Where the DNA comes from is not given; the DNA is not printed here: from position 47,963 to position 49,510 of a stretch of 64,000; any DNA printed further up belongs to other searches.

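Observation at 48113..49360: Degenerate sigma-54 activator paralog (pseudo-EBP) downstream of rpoN and a bona fide NtrC-type activator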

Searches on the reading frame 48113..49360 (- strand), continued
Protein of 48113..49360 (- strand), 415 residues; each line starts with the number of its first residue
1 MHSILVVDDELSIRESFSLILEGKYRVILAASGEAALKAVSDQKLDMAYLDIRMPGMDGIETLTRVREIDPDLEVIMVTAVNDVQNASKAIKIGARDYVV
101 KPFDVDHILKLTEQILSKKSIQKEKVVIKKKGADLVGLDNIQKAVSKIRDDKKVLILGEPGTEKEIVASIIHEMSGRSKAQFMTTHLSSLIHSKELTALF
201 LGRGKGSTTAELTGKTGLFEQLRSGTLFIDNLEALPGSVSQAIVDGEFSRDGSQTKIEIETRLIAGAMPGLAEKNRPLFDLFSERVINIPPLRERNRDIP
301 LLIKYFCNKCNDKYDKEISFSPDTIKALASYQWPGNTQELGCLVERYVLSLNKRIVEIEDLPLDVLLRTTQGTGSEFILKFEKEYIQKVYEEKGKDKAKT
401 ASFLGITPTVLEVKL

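Call 18: find_related_loci(query=A2, collection=genome_contigs, flank=7000)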
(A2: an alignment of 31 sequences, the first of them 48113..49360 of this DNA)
Query A2 (415 aa) in genome_contigs; peptide patterns used: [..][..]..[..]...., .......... (x = any residue, [..] = any of these).
600 stretches matched a pattern (row limit reached: there are more); 592 encode a relative of the query (tblastn E <= 1e-3); the best 80 are kept; 80 distinct loci.
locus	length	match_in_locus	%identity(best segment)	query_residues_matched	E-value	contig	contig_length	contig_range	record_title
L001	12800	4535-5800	49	1-415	3e-126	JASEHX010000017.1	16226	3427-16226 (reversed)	MAG: Candidatus Margulisiibacteriota bacterium isolate Yes70-34 NODE_1414_length_16226_cov_4.689630, whole genome shotgu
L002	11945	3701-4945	47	1-415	1e-123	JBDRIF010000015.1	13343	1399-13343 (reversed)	MAG: bacterium isolate MEGAHIT-group-1.57 k141_5354003, whole genome shotgun sequence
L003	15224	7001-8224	47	1-415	1e-118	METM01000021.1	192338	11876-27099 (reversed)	MAG: candidate division WOR-1 bacterium RIFCSPHIGHO2_01_FULL_53_15 rifcsphigho2_01_scaffold_464, whole genome shotgun se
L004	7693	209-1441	48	1-415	3e-117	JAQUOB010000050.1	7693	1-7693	MAG: Candidatus Margulisiibacteriota bacterium isolate STD1_191 NODE_30753_length_7693_cov_6.945017_Sandtown_D1, whole g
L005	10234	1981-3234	44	1-415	2e-103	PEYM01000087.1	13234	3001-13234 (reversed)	MAG: Candidatus Saganbacteria bacterium CG08_land_8_20_14_0_20_45_16 CG08_land_8_20_14_0.20_scaffold_2714_c, whole genom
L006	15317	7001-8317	42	3-415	7e-92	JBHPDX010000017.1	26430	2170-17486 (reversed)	Candidatus Margulisiibacteriota bacterium isolate SAG AM-311-D05 NODE_17_length_26430_cov_30.606597, whole genome shotgu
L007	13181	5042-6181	32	4-363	1e-52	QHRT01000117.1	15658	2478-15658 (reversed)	MAG: Candidatus Rokuibacteriota bacterium isolate AR8 14_1009_16_40cm_scaffold_27408_curated, whole genome shotgun seque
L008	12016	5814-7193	29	4-415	3e-52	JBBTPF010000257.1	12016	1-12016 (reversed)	MAG: Candidatus Methylomirabilota bacterium isolate H32-bin017_2 H32_bin017_2_000000000257, whole genome shotgun sequenc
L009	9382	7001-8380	29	4-415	4e-51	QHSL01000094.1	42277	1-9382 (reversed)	MAG: Candidatus Rokuibacteriota bacterium isolate AR31 14_1009_16_40cm_scaffold_904_curated, whole genome shotgun sequen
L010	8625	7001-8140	32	4-363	1e-50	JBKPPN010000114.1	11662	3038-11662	MAG: Candidatus Methylomirabilota bacterium isolate GS_EKS_MAG_00101 GS_EKS_000001807260, whole genome shotgun sequence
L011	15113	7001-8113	34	3-349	2e-50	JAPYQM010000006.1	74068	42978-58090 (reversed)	MAG: Myxococcota bacterium isolate PW2.metabat2.22_sub PW2_463_length_74068_cov_15.707822, whole genome shotgun sequence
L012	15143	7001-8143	32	4-361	6e-50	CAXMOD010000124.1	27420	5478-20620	MAG: uncultured Desulfobacterales bacterium isolate 07C-BC-St03_bin.17.orig genome assembly, contig: k141_991424, whole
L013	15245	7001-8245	31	4-395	6e-50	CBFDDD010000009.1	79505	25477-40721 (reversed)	MAG TPA_asm: uncultured Myxococcales bacterium isolate SRR26215691_binner13_Refined_41 genome assembly, contig: ERZ25073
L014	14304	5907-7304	29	1-415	2e-49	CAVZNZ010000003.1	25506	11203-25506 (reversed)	MAG: uncultured Gammaproteobacteria bacterium isolate MFD02979.bin.2.152 genome assembly, contig: contig_113191, whole g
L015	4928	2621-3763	32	4-361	1e-48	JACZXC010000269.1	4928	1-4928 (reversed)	MAG: Myxococcales bacterium isolate B22T1B5 B22T1B5_NODE30240, whole genome shotgun sequence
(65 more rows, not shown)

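Call 38: predict_structure(alignment_id=A2)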
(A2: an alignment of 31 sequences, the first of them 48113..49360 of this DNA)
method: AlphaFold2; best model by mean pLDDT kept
length: 415 residues; sequences in the alignment: 31
mean_pLDDT: 83.1   pTM: 0.54
mean pLDDT of the five models: 83.1, 83.1, 82.2, 82.1, 81.4
residues with pLDDT >= 90: 102; 70-90: 270; 50-70: 31; < 50: 12
segments of 3 or more residues with pLDDT < 50: 124-134
pLDDT, mean of each block of 10 residues (from residue 1): 89 87 86 85 86 85 86 88 78 83 84 79 45 50 79 90 87 87 91 90 69 77 92 93 92 86 93 92 90 83 87 89 86 81 89 86 74 60 84 88 86 81
secondary structure, 60 per line:
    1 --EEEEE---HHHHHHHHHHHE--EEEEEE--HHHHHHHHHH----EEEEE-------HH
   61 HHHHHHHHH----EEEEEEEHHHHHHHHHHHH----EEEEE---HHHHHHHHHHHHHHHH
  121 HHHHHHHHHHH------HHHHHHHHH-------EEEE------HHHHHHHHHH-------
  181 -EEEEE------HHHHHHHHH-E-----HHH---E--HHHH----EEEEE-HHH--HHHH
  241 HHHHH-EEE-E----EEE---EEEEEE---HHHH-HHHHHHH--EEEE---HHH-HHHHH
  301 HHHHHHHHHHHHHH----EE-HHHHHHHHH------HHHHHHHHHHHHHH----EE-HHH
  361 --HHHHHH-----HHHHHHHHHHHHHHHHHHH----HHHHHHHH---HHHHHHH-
elements in order: E3-7 H11-21 E25-30 H33-42 E47-51 H59-69 E74-80 H81-92 E97-101 H105-131 H138-146 E154-157 H164-173 E182-186 H193-201 H218-221 E226-230 H237-245 E247-249 E256-258 E262-267 H271-274 H276-282 E285-288 H296-314 H322-330 H337-350 H363-368 H374-392 H397-404 H408-414

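Call 40: find_encoding_contigs(protein=P0118, flank=8000, max_places=2)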
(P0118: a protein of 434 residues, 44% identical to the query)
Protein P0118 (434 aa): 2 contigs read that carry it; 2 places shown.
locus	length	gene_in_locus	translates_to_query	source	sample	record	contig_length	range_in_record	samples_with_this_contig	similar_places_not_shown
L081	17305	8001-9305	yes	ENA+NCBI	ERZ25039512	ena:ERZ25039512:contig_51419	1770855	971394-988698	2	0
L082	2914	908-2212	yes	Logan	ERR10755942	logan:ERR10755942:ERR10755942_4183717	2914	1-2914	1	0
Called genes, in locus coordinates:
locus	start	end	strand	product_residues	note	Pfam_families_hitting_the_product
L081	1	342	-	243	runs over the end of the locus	PF00891:Methyltransf_2 (weak), PF01209:Ubie_methyltran, PF13489:Methyltransf_23, PF05175:MTS, PF13847:Methyltransf_31, PF08241:Methyltransf_11, PF08242:Methyltransf_12, PF13649:Methyltransf_25, +2 more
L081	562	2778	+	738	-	PF03030:H_PPase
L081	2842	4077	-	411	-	PF25046:DUF7790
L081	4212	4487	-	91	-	-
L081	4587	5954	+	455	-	PF00309:Sigma54_AID, PF04963:Sigma54_CBD, PF04552:Sigma54_DBD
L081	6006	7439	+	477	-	PF00072:Response_reg, PF00158:Sigma54_activat, PF13191:AAA_16 (faint), PF14532:Sigma54_activ_2, PF07728:AAA_5, PF25601:AAA_lid_14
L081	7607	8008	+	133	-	-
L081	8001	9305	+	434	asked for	PF00072:Response_reg, PF00158:Sigma54_activat, PF14532:Sigma54_activ_2, PF25601:AAA_lid_14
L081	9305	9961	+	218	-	PF00702:Hydrolase, PF13419:HAD_2, PF13242:Hydrolase_like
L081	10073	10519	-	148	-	PF00575:S1, PF23459:S1_RRP5 (weak)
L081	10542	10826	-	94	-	PF04977:DivIC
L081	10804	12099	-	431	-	PF03952:Enolase_N, PF00113:Enolase_C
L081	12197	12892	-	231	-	PF06750:A24_N_bact, PF01478:Peptidase_A24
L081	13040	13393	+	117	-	PF00072:Response_reg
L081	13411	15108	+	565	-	PF05157:MshEN, PF00437:T2SSE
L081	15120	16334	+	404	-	PF28597:T2SSF_N, PF00482:T2SSF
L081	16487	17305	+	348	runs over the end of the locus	PF00437:T2SSE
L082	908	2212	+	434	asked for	PF00072:Response_reg, PF00158:Sigma54_activat, PF14532:Sigma54_activ_2, PF25601:AAA_lid_14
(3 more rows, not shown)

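Call 59: find_encoding_contigs(protein=P0002, flank=6000, max_places=1)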
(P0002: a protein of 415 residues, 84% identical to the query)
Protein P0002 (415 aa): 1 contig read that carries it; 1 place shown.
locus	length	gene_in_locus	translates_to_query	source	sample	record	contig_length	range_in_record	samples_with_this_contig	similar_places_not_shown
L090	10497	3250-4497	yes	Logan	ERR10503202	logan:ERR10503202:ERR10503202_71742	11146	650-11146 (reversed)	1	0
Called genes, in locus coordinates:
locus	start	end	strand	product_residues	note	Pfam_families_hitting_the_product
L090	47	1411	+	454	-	PF00309:Sigma54_AID, PF04963:Sigma54_CBD, PF01381:HTH_3 (faint), PF04552:Sigma54_DBD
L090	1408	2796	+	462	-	PF00072:Response_reg, PF00158:Sigma54_activat, PF14532:Sigma54_activ_2, PF25601:AAA_lid_14, PF02954:HTH_8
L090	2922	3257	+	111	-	-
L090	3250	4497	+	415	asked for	PF00072:Response_reg, PF14532:Sigma54_activ_2 (faint), PF00158:Sigma54_activat, PF25601:AAA_lid_14, PF02954:HTH_8 (faint)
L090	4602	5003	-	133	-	PF00575:S1, PF24685:OB_RRP5_4th (weak)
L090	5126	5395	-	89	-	PF04977:DivIC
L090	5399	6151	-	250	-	PF06750:A24_N_bact, PF01478:Peptidase_A24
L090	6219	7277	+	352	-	PF00437:T2SSE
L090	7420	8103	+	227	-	PF04055:Radical_SAM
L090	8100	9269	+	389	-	PF00155:Aminotran_1_2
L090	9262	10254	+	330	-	PF04166:PdxA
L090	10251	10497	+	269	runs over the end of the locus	PF00398:RrnaAD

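Call 78: fold_search(model_id=the predicted structure, library=pdb)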
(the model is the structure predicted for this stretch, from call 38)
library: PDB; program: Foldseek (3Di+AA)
matches with E <= 10: 1769; with E <= 0.001: 857
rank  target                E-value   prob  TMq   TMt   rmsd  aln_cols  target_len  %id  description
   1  5m7o_B                9.7e-32  1.00  0.52  0.50  12.8       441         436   25  Crystal structure of NtrX from Brucella abortus processed with the CrystalDirect automated mounting and cryo-cooling t (released 2017-01-25)
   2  5m7p_A                2.8e-31  1.00  0.53  0.50  15.7       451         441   25  Crystal structure of NtrX from Brucella abortus in complex with ADP processed with the CrystalDirect automated mountin (released 2017-01-25)
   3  4l4u                  3.6e-31  1.00  0.51  0.54  12.1       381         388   29  Crystal structure of construct containing A. aeolicus NtrC1 receiver, central and DNA binding domains (released 2013-08-28)
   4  5m7p_B                6.1e-31  1.00  0.53  0.50  12.8       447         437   25  Crystal structure of NtrX from Brucella abortus in complex with ADP processed with the CrystalDirect automated mountin (released 2017-01-25)
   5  1ny5_A                1.1e-30  1.00  0.51  0.55  12.1       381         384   29  Crystal structure of sigm54 activator (AAA+ ATPase) in the inactive state (released 2003-11-11)
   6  5m7o_A                2.1e-30  1.00  0.54  0.50  15.8       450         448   26  Crystal structure of NtrX from Brucella abortus processed with the CrystalDirect automated mounting and cryo-cooling t (released 2017-01-25)
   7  1ny5_B                2.6e-30  1.00  0.51  0.55  12.1       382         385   28  Crystal structure of sigm54 activator (AAA+ ATPase) in the inactive state (released 2003-11-11)
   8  5m7n_A                2.1e-29  1.00  0.53  0.50  15.7       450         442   25  Crystal structure of NtrX from Brucella abortus in complex with ATP processed with the CrystalDirect automated mountin (released 2017-01-25)
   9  5m7n_B                2.1e-29  1.00  0.53  0.51  12.8       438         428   25  Crystal structure of NtrX from Brucella abortus in complex with ATP processed with the CrystalDirect automated mountin (released 2017-01-25)
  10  3dzd_A                2.1e-27  1.00  0.50  0.56  12.2       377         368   34  Crystal structure of sigma54 activator NTRC4 in the inactive state (released 2008-11-25)
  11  5ep0                  1.0e-25  1.00  0.53  0.57  14.7       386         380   25  Quorum-Sensing Signal Integrator LuxO - Receiver+Catalytic Domains (released 2016-04-20)
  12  8p53_D                7.3e-22  1.00  0.52  0.57  19.6       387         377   22  Cryo-EM structure of the c-di-GMP-free FleQ-FleN master regulator complex of P. aeruginosa (released 2023-12-13)
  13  8p53_C                7.3e-22  1.00  0.52  0.57  19.4       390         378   22  Cryo-EM structure of the c-di-GMP-free FleQ-FleN master regulator complex of P. aeruginosa (released 2023-12-13)
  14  7v2b_D                7.1e-21  1.00  0.50  0.54  17.1       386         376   21  Crystal Structure of VpsR display novel dimeric architecture and c-di-GMP binding: mechanistic implications in oligome (released 2022-04-06)
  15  1ojl_D                2.6e-20  1.00  0.51  0.70   9.3       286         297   31  Crystal structure of a sigma54-activator suggests the mechanism for the conformational switch necessary for sigma54 bi (released 2005-05-19)
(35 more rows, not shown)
